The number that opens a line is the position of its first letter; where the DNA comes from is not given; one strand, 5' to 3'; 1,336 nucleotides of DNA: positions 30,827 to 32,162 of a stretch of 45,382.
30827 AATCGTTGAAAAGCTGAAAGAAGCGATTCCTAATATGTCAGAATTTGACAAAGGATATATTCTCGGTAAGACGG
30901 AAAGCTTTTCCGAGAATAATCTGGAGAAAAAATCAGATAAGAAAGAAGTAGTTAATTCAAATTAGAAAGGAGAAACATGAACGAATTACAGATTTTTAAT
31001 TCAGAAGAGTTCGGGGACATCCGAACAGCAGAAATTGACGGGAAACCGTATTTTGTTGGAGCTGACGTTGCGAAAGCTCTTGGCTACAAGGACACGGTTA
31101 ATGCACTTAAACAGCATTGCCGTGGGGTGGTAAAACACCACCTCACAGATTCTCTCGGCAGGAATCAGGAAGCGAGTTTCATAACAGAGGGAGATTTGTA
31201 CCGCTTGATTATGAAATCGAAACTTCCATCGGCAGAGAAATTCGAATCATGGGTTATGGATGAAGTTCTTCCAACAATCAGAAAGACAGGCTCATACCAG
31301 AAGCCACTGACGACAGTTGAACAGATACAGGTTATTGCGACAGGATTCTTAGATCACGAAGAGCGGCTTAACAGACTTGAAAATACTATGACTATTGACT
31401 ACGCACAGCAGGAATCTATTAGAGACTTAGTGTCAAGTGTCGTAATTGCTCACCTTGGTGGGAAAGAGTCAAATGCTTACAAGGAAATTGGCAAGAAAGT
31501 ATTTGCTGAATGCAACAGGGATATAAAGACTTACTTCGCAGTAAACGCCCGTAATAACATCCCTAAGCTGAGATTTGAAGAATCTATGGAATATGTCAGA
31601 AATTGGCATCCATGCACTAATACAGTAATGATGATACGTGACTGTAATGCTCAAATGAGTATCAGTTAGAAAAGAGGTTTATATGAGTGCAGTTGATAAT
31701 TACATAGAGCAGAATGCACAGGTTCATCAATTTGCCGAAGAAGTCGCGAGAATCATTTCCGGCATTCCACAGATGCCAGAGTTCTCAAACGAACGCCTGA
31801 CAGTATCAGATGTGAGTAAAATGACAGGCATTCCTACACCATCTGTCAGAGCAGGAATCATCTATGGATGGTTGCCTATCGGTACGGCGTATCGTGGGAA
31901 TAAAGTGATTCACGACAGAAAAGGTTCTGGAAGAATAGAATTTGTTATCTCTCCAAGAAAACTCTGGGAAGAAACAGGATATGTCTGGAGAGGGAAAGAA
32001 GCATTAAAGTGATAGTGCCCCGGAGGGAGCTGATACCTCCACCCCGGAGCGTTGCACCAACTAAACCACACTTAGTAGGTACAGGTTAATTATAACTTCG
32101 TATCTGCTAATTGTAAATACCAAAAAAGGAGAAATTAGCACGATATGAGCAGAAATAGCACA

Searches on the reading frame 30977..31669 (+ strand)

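Call 5: search_protein_families(library=pfam, proteins=[window:30977-31669:+], max_evalue=0.01)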
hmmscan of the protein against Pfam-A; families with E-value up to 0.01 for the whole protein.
window:30977-31669:+ (230 aa): 2 families
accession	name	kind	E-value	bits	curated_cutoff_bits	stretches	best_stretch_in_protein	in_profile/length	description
PF10552.14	ORF6C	-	6.6e-26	91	22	1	115-220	7-114/114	ORF6C domain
PF02498.22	Bro-N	-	2.6e-23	82.9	25.6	1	15-99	2-96/96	BRO family, N-terminal domain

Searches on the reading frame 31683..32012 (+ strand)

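Call 5: search_protein_families(library=pfam, proteins=[window:31683-32012:+], max_evalue=0.01)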
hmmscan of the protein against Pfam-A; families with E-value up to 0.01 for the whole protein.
window:31683-32012:+ (109 aa): 0 families

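Call 22: search_protein_families(library=phrogs, proteins=[window:31683-32012:+], max_evalue=0.01)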
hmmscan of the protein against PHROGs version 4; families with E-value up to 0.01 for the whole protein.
window:31683-32012:+ (109 aa): 1 family
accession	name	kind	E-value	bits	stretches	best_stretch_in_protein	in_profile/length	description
phrog_6058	-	unknown function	4.1e-17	63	1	31-105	17-84/113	-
